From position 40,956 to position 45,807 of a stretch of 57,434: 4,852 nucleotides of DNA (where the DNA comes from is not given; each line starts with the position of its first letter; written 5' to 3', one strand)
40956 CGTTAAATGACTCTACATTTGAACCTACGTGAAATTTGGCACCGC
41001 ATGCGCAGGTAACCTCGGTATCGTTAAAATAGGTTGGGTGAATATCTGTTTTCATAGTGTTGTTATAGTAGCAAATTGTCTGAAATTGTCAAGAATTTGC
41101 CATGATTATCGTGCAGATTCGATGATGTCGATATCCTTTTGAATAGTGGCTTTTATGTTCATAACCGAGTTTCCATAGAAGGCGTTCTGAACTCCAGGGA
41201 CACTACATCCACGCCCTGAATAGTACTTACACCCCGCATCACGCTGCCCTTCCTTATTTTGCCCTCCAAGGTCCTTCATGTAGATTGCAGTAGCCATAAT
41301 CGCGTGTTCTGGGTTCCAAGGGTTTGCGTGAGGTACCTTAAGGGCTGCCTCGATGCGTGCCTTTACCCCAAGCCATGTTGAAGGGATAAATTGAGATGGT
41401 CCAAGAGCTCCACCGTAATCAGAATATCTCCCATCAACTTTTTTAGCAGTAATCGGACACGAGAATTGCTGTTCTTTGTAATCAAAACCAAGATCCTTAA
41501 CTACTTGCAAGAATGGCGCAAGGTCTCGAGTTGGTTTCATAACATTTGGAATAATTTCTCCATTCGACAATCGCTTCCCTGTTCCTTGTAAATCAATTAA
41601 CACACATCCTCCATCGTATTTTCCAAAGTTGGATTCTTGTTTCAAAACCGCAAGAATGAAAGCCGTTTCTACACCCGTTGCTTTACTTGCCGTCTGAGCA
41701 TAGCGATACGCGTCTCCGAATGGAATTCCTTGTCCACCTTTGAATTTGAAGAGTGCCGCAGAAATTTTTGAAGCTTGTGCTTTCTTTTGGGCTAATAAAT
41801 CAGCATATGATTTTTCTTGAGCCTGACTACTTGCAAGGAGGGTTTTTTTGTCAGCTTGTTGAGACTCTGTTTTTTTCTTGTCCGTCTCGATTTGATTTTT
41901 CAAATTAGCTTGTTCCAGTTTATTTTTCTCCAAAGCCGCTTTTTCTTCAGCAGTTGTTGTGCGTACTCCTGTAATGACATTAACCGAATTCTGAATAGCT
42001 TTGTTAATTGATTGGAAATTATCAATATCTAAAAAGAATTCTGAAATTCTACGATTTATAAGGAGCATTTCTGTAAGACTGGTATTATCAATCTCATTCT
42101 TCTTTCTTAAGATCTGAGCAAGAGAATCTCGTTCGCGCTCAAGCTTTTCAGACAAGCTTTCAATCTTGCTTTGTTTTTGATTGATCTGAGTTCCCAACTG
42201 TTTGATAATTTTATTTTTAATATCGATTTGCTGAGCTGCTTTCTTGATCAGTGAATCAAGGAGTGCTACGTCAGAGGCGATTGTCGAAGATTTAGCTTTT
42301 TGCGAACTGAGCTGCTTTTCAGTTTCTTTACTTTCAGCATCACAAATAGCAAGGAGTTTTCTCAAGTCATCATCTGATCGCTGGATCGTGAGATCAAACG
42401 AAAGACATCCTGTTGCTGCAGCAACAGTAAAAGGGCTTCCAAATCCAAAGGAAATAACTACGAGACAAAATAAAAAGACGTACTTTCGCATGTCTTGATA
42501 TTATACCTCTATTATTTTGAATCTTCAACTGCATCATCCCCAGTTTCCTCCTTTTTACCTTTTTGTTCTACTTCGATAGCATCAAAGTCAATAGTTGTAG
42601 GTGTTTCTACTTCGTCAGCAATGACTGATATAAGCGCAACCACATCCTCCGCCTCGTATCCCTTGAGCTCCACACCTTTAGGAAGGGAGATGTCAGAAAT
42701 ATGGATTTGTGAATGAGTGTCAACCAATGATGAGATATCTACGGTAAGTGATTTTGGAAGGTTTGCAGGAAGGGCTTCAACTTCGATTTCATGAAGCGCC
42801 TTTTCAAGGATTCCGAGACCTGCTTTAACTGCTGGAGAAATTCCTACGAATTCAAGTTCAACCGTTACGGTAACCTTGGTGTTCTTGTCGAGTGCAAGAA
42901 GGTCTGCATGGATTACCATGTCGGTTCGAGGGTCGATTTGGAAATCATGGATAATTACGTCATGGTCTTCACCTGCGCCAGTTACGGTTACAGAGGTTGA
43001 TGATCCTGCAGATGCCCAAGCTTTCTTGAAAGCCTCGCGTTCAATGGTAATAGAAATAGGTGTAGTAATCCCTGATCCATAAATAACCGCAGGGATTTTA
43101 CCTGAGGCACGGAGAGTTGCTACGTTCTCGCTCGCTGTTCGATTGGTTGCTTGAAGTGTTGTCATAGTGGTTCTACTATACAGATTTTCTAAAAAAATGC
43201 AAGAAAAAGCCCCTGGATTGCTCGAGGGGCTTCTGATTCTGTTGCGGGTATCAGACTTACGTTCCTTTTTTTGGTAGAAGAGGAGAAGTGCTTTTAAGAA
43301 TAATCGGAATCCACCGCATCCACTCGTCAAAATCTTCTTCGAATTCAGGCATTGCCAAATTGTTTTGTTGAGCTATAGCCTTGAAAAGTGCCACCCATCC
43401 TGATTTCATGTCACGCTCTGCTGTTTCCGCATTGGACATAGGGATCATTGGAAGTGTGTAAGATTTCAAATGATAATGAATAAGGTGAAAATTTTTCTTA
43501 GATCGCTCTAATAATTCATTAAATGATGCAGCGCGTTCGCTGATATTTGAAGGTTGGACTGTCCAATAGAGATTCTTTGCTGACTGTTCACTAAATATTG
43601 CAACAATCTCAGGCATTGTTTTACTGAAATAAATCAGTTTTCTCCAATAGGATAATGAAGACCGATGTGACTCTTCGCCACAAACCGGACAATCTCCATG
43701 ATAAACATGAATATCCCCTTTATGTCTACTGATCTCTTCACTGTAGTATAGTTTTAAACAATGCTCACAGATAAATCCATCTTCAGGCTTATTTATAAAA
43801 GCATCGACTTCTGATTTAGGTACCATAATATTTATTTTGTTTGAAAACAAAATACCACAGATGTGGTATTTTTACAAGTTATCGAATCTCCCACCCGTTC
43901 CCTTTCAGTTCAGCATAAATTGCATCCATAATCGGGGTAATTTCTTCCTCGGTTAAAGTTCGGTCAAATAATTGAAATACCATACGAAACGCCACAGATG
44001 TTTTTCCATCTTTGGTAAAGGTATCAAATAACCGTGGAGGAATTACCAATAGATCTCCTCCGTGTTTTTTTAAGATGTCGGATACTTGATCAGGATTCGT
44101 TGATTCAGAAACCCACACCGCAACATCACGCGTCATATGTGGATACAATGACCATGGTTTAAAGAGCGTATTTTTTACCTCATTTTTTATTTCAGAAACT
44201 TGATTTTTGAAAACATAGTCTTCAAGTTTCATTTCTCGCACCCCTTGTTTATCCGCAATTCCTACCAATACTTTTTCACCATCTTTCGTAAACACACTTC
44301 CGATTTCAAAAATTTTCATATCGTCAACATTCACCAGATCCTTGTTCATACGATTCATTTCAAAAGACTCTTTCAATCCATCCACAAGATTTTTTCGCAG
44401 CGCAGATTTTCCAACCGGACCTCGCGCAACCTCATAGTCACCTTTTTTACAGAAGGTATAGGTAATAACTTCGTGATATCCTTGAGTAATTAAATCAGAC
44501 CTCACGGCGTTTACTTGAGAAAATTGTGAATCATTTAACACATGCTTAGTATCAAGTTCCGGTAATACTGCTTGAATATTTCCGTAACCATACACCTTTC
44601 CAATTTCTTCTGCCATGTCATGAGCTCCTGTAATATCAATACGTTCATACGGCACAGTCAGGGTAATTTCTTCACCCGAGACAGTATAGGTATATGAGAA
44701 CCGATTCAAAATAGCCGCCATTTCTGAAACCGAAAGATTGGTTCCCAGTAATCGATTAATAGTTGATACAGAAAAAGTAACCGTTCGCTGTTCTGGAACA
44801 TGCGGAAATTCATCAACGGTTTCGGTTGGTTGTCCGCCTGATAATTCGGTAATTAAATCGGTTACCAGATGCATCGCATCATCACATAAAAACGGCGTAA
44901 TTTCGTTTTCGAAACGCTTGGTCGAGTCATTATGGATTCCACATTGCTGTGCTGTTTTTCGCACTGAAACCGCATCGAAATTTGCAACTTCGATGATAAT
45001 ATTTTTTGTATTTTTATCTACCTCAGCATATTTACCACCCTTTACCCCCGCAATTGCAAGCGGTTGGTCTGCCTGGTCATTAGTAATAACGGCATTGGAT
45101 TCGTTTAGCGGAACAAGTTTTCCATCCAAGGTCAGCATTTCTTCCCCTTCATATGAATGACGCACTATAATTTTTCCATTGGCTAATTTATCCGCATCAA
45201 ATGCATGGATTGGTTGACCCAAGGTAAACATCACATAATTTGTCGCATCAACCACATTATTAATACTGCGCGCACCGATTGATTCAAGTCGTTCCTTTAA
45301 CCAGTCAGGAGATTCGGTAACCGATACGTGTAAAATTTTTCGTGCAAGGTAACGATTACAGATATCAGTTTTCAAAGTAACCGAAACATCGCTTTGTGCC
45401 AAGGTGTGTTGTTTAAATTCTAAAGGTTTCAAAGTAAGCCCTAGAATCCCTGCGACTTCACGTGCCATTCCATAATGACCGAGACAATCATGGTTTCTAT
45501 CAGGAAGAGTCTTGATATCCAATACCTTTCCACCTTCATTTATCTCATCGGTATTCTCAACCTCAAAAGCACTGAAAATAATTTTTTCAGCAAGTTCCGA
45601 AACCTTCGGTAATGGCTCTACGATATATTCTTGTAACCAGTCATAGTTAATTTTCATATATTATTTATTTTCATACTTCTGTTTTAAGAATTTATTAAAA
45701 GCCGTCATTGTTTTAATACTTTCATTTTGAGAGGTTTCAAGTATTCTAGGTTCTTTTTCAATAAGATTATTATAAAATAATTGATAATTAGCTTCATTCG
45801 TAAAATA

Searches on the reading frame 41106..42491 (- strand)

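Call 105: search_protein_families(library=pfam, proteins=[window:41106-42491:-], max_evalue=0.00001)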
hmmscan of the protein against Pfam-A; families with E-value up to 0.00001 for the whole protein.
window:41106-42491:- (461 aa): 1 family
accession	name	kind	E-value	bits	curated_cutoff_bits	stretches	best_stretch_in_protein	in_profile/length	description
PF13406.11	SLT_2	-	6.7e-06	26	24.3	0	263-299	75-111/292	Transglycosylase SLT domain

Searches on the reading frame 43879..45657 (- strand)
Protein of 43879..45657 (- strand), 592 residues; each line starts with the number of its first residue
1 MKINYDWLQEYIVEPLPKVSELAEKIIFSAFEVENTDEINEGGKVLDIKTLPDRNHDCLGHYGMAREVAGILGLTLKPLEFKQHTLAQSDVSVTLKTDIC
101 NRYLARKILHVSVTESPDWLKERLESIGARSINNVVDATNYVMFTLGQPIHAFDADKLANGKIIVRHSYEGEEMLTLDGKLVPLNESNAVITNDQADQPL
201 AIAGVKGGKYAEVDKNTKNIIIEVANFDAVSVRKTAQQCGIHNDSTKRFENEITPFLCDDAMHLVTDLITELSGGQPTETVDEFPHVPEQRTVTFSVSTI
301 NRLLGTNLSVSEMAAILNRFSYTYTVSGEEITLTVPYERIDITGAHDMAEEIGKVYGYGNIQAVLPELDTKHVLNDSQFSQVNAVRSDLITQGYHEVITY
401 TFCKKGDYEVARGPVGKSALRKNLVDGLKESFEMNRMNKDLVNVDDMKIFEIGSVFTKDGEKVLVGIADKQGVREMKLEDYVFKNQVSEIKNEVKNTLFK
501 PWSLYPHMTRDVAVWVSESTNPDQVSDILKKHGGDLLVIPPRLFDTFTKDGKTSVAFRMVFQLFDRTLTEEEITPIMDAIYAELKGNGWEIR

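Call 105: search_protein_families(library=pfam, proteins=[window:43879-45657:-], max_evalue=0.00001)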
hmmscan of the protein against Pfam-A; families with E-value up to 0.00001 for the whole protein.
window:43879-45657:- (592 aa): 4 families
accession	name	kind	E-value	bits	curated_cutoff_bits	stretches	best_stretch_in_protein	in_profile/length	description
PF03483.22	B3_4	-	9.6e-57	191.8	29.3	1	100-274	2-174/174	B3/4 domain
PF03147.19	FDX-ACB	-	2.6e-17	63.5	31.1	1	503-591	1-93/94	Ferredoxin-fold anticodon binding domain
PF03484.21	B5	-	5.3e-17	62.2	28.6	1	293-358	1-67/67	tRNA synthetase B5 domain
PF17759.6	tRNA_synthFbeta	-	1.2e-09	38.3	22.4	1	361-463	1-113/214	Phenylalanyl tRNA synthetase beta chain CLM domain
